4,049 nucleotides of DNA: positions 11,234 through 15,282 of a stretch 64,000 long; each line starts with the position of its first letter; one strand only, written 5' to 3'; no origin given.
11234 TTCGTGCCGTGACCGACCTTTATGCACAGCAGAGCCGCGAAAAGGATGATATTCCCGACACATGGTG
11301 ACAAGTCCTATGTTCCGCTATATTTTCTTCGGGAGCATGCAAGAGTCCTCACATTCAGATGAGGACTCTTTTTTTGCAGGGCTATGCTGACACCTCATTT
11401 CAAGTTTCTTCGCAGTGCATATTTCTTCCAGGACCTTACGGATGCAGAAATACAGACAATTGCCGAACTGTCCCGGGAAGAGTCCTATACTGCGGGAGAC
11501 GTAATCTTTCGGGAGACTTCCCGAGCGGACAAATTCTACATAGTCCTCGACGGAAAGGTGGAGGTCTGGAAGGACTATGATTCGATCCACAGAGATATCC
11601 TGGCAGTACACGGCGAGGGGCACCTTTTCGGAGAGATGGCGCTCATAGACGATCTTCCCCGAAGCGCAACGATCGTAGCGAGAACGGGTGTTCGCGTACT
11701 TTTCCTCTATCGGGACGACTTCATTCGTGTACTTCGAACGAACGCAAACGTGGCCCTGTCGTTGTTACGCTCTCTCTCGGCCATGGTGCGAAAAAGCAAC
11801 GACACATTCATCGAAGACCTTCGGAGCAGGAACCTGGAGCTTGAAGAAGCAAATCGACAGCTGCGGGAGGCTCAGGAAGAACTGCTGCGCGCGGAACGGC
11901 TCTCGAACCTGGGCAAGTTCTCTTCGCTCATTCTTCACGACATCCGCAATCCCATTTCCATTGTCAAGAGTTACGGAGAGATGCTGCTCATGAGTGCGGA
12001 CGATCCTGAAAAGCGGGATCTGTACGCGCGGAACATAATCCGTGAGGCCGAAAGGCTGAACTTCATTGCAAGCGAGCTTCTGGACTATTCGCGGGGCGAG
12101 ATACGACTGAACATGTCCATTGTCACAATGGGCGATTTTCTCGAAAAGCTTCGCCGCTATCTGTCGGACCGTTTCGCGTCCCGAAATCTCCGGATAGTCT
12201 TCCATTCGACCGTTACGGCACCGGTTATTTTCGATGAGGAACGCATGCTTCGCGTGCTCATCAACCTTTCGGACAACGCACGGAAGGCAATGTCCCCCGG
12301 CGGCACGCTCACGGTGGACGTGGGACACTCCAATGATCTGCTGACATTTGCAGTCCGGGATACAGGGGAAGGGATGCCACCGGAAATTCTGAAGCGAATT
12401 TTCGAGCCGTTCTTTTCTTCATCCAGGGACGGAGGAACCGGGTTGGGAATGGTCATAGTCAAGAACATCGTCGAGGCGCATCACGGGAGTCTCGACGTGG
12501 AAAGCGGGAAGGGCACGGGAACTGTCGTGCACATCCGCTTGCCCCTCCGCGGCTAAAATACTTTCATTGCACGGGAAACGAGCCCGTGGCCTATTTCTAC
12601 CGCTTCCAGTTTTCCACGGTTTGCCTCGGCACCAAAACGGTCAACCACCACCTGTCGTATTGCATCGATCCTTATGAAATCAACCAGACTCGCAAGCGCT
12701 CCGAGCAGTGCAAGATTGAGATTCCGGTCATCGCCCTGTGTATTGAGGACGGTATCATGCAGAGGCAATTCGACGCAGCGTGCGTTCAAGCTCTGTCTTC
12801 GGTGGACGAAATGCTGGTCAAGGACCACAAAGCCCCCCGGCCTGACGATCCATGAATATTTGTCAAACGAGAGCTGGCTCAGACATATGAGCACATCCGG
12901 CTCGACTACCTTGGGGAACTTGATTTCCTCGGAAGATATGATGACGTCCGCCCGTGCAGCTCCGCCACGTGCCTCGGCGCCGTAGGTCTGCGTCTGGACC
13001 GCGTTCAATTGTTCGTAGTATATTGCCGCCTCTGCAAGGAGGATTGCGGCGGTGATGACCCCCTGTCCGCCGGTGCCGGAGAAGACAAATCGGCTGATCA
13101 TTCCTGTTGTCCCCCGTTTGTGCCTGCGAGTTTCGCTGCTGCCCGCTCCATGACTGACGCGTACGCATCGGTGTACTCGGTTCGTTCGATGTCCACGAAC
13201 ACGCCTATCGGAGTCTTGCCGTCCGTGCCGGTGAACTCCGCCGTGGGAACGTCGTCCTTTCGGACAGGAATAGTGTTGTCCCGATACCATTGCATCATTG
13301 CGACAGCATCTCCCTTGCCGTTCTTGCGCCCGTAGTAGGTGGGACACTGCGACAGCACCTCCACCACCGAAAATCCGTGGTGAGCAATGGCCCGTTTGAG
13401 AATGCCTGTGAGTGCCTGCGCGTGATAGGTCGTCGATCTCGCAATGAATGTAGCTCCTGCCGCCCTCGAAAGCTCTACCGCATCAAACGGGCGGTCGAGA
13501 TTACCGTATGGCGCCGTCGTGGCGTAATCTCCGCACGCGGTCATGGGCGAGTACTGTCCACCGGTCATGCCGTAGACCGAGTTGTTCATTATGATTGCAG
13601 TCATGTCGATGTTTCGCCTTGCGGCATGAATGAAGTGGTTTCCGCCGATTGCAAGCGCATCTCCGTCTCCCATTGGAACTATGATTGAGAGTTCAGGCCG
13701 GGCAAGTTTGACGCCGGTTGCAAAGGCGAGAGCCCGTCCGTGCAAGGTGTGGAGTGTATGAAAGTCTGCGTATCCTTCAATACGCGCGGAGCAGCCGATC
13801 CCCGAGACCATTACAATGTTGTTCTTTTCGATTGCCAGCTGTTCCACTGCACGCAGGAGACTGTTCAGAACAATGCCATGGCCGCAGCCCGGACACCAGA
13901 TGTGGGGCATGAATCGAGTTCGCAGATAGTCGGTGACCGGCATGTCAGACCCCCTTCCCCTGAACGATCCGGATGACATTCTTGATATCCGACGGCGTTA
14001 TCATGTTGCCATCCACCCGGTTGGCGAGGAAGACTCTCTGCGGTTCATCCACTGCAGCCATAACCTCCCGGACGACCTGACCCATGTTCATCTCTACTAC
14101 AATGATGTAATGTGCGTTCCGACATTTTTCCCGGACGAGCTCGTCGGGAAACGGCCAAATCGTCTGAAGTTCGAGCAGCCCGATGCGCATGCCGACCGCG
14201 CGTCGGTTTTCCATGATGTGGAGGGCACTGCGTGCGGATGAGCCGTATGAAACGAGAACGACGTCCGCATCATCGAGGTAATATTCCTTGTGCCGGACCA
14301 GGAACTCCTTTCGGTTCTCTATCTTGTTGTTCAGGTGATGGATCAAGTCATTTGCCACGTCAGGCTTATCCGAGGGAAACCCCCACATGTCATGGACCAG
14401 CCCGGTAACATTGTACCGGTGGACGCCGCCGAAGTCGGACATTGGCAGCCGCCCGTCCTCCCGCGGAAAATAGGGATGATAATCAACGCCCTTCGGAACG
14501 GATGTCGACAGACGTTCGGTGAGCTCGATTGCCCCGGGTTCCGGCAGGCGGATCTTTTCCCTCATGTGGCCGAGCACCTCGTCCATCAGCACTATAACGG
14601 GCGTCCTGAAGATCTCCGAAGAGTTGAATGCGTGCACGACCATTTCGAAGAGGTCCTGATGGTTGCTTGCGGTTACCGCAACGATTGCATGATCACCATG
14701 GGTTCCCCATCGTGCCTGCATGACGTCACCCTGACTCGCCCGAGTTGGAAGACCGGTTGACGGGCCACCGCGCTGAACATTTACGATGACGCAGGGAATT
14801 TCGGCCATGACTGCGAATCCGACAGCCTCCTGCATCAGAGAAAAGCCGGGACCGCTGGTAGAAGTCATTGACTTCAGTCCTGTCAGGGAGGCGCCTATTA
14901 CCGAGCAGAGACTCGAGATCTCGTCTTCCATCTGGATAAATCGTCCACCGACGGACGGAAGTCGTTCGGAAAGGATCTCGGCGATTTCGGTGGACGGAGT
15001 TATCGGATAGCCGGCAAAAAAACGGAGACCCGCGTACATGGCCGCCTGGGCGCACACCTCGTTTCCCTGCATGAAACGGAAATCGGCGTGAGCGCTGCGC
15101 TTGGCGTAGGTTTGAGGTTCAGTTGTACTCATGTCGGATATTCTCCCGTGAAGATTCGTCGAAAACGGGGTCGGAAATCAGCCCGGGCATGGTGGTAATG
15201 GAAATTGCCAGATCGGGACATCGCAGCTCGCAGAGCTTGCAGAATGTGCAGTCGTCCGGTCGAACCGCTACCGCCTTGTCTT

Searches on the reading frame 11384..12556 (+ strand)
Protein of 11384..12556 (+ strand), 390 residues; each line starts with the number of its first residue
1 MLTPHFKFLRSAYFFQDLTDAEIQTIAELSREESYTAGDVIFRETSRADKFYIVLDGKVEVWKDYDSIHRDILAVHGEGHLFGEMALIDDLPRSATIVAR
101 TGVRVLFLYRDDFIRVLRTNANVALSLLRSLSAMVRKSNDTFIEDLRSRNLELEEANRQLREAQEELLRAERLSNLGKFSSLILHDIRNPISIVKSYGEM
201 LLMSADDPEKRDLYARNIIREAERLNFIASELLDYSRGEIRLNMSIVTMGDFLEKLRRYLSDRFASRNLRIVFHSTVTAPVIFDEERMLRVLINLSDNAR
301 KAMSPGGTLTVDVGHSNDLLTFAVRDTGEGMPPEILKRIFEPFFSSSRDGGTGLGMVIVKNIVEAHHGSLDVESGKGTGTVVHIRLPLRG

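Call 51: search_protein_families(library=pfam, proteins=[window:11384-12556:+], max_evalue=0.00001)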
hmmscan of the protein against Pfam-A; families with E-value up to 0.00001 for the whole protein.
window:11384-12556:+ (390 aa): 3 families
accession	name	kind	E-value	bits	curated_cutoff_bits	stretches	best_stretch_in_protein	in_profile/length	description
PF02518.31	HATPase_c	-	2.1e-28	99.4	26.4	1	284-389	2-110/111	Histidine kinase-, DNA gyrase B-, and HSP90-like ATPase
PF00027.35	cNMP_binding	-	9.8e-23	80.4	27.5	1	33-120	2-89/89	Cyclic nucleotide-binding domain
PF00512.31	HisKA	-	1.5e-11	44.6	26.9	1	177-239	3-64/66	His Kinase A (phospho-acceptor) domain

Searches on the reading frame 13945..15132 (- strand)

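Call 51: search_protein_families(library=pfam, proteins=[window:13945-15132:-], max_evalue=0.00001)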
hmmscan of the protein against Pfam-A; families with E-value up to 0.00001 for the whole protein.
window:13945-15132:- (395 aa): 3 families
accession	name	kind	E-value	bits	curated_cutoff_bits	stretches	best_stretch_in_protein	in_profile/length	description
PF01855.24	POR_N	-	1.3e-63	215.3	27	1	30-202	2-172/231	Pyruvate flavodoxin/ferredoxin oxidoreductase, thiamine diP-bdg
PF17147.9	PFOR_II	-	6.7e-21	75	27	1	289-383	1-102/102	Pyruvate:ferredoxin oxidoreductase core domain II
PF02780.25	Transketolase_C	-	1.3e-07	31.9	25.9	1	288-363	9-86/124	Transketolase, C-terminal domain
